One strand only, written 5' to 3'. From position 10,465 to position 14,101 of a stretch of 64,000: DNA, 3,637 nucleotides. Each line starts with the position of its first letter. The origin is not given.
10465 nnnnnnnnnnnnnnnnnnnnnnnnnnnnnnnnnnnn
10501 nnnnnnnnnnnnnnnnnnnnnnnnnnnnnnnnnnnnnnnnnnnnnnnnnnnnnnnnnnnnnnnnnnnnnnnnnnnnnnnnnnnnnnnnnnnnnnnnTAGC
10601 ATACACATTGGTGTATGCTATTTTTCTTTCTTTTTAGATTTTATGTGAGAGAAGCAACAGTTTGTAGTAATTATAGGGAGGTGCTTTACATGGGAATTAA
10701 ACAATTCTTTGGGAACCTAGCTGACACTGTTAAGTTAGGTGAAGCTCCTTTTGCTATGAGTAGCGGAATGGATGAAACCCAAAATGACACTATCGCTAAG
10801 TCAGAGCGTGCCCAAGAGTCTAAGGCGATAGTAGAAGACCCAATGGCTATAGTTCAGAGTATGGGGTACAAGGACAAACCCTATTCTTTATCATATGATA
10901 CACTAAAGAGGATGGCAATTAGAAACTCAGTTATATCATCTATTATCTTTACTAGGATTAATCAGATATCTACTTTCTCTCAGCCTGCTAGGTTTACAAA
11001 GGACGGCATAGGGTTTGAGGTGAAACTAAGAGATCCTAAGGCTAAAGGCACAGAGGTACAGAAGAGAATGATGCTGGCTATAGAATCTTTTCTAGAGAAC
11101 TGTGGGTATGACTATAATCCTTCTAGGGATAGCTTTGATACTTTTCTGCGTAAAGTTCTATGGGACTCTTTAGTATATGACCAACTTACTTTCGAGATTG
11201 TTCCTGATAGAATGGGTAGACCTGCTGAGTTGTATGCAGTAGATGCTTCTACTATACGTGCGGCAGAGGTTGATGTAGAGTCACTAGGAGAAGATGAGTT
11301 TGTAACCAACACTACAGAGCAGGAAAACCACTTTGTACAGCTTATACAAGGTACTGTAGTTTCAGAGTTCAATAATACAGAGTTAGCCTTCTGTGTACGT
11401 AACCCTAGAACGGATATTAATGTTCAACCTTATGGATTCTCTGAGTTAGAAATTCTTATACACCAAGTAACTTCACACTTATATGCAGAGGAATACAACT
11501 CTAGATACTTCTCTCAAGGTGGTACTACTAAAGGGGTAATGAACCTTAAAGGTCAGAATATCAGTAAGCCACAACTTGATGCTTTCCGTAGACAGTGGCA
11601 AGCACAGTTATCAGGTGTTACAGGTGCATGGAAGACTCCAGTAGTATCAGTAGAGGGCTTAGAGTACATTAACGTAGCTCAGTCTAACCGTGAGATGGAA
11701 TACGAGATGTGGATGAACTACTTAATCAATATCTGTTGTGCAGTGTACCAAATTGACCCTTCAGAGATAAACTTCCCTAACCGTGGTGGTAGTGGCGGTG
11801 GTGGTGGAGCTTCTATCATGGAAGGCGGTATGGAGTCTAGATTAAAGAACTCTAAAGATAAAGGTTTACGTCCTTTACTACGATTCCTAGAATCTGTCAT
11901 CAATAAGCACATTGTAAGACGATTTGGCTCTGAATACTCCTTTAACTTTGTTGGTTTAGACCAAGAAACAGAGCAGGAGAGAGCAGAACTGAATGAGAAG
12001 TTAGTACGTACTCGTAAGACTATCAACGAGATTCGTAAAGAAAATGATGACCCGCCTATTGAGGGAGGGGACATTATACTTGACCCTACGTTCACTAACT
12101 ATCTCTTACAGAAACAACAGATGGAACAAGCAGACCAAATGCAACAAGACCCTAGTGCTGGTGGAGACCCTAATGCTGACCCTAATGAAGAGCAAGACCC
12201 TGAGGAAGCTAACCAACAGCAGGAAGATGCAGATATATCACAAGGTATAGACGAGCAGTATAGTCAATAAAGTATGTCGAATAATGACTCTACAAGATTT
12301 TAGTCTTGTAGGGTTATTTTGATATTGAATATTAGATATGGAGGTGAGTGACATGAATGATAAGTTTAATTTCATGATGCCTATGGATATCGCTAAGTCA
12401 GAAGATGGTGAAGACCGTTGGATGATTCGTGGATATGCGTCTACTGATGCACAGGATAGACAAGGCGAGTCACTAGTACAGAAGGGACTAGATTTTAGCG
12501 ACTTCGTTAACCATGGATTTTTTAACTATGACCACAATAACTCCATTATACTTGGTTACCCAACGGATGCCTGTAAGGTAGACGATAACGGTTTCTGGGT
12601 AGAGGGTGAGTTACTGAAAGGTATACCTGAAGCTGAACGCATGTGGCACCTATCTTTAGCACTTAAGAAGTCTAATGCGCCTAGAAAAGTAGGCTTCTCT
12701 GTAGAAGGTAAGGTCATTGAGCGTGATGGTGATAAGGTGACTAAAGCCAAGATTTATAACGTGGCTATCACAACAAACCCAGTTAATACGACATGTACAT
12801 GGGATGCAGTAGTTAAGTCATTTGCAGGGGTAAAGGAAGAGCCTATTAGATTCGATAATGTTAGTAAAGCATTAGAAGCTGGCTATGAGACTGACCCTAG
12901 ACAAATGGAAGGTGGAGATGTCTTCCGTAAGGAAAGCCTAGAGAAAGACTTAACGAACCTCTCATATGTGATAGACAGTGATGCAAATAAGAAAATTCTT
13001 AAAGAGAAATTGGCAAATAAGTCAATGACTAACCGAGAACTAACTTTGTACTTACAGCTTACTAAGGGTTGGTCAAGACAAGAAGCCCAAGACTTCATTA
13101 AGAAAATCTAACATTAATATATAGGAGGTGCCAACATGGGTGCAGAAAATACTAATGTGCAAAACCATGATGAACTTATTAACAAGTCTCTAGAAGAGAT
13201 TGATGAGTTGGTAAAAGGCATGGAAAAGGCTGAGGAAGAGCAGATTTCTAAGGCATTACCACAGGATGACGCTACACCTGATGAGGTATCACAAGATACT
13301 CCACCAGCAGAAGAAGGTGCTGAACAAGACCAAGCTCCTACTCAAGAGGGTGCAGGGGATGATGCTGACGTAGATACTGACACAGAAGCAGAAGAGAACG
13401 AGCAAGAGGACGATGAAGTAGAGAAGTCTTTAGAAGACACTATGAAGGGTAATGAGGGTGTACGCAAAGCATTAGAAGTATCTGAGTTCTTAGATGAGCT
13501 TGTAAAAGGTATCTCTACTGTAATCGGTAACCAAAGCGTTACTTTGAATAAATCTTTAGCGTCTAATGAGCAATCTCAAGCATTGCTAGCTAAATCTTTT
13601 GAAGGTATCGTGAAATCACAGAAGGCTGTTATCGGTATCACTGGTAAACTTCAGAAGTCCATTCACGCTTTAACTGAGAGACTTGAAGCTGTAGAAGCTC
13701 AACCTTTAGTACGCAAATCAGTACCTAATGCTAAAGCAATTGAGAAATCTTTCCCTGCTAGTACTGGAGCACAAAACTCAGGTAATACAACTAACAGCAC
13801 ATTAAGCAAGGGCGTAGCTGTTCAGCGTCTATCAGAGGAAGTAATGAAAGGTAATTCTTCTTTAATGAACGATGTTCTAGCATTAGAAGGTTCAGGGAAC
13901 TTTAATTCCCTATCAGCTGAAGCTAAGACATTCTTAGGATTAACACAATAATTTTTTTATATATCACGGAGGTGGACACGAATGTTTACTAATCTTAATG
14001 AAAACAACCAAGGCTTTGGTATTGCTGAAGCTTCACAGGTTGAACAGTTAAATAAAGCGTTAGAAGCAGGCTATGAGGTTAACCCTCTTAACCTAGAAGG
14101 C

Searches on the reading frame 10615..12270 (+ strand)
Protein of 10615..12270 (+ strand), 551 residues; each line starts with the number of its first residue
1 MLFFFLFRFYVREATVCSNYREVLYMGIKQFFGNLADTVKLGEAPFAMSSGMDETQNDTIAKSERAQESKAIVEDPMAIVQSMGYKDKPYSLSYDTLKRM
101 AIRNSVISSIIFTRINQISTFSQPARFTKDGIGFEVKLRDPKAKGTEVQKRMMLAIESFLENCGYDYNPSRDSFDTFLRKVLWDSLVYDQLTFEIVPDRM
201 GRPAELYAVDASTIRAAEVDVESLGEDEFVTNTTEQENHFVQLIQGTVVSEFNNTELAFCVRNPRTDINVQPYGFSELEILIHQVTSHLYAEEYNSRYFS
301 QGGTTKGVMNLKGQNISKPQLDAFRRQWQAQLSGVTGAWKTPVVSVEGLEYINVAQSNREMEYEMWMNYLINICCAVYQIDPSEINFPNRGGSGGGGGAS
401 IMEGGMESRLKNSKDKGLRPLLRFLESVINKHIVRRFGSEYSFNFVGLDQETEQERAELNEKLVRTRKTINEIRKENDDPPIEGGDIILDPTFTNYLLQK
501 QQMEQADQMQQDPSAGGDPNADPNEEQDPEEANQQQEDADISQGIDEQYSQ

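Call 9: search_protein_families(library=pfam, proteins=[window:10615-12270:+], max_evalue=0.01)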
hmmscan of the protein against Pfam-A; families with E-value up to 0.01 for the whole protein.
window:10615-12270:+ (551 aa): 1 family
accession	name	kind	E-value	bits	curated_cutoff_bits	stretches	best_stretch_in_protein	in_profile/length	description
PF04860.17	Phage_portal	-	1e-26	94.3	39.1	1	173-476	50-319/321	Phage portal protein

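Call 10: search_protein_families(library=phrogs, proteins=[window:10615-12270:+], max_evalue=0.01)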
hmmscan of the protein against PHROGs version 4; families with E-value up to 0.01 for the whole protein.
window:10615-12270:+ (551 aa): 6 families
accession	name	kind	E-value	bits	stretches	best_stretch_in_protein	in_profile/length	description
phrog_12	-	head and packaging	1.4e-70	240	1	93-538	82-477/646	portal protein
phrog_15361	-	head and packaging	4.5e-68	230.8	1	54-344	39-326/328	portal protein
phrog_11117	-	head and packaging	1.4e-54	186.4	1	315-541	6-236/264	portal protein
phrog_2662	-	head and packaging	4.7e-33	115.7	1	237-541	170-467/717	portal protein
phrog_37955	-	head and packaging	9.2e-16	58.1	1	156-507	167-501/945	portal protein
phrog_146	-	head and packaging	0.0034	17.3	1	418-538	357-467/587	portal protein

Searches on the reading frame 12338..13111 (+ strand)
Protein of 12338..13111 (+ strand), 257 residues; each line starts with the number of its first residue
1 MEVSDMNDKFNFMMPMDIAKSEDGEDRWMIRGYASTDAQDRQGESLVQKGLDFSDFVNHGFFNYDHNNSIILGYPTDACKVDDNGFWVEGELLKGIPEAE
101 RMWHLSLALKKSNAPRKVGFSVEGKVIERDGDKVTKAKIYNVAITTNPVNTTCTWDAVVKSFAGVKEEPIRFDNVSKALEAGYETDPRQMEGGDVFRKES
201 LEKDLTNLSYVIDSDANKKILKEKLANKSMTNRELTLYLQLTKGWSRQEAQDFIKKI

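Call 9: search_protein_families(library=pfam, proteins=[window:12338-13111:+], max_evalue=0.01)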
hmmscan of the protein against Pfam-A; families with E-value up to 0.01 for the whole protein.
window:12338-13111:+ (257 aa): 1 family
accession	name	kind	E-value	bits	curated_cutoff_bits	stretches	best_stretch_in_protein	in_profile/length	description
PF04586.22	Peptidase_S78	-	6.7e-06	26.8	21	1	20-166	6-163/165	Caudovirus prohead serine protease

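Call 10: search_protein_families(library=phrogs, proteins=[window:12338-13111:+], max_evalue=0.01)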
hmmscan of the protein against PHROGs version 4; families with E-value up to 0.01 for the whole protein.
window:12338-13111:+ (257 aa): 6 families
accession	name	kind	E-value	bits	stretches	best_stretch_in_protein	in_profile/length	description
phrog_1028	-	head and packaging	8.6e-108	363.3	1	1-257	9-264/591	head maturation protease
phrog_38466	-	head and packaging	4.4e-22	79.7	2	89-163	2-79/170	head maturation protease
phrog_80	-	head and packaging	3.5e-07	30.8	1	15-99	223-316/607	head maturation protease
phrog_752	-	head and packaging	0.00015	21.8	1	171-210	17-56/475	major head protein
phrog_13361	-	unknown function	0.0029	18.5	1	24-99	16-86/132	-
phrog_3698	-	unknown function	0.0069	17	0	11-71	5-71/303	-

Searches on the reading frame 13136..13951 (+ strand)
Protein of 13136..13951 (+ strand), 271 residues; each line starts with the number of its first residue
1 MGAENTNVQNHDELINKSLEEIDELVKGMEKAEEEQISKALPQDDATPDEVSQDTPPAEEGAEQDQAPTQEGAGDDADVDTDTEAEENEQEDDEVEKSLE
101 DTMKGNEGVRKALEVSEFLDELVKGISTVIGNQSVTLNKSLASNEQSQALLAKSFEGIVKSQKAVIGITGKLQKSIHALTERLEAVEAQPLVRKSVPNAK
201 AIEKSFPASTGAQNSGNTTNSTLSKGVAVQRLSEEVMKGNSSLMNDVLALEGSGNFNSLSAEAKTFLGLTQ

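Call 9: search_protein_families(library=pfam, proteins=[window:13136-13951:+], max_evalue=0.01)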
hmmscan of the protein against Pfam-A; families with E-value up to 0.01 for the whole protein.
window:13136-13951:+ (271 aa): 0 families

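Call 10: search_protein_families(library=phrogs, proteins=[window:13136-13951:+], max_evalue=0.01)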
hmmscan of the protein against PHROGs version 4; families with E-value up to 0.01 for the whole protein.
window:13136-13951:+ (271 aa): 2 families
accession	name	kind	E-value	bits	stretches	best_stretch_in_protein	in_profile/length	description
phrog_15087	-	head and packaging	5e-75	253.6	1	6-269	2-270/272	head scaffolding protein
phrog_23458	-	unknown function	0.0076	17.1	0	114-126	13-25/37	-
